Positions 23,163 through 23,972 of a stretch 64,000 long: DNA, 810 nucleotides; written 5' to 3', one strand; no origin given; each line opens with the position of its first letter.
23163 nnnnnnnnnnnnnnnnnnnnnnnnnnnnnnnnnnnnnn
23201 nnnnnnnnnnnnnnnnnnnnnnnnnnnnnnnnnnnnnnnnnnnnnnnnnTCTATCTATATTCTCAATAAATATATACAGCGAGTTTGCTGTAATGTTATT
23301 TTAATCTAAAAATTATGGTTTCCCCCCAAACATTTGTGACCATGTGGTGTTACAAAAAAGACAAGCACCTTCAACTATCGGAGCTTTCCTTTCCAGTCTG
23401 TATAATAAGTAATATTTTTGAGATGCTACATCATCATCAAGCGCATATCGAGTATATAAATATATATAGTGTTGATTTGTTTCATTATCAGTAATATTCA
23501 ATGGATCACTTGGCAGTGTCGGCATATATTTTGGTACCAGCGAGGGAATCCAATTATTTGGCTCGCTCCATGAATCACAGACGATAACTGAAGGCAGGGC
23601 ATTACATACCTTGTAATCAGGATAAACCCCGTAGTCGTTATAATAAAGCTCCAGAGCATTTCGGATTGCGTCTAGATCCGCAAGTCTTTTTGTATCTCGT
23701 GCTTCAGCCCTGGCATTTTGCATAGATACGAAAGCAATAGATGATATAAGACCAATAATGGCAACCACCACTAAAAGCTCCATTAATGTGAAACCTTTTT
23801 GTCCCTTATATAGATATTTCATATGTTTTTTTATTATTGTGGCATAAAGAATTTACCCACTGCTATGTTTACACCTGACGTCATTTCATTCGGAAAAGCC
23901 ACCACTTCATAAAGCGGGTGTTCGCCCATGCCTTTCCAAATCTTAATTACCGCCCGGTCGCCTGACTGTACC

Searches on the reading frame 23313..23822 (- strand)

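Call 10: search_protein_families(library=pfam, proteins=[window:23313-23822:-], max_evalue=0.01)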
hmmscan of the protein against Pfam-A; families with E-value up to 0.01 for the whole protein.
window:23313-23822:- (169 aa): 2 families
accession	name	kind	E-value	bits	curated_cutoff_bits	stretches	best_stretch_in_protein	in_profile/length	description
PF07963.17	N_methyl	-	1.5e-08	34.3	21.2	1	6-31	2-27/27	Prokaryotic N-terminal methylation motif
PF08334.16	T2SSG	-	0.0019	18.7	21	1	37-109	5-71/108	Type II secretion system (T2SS), protein G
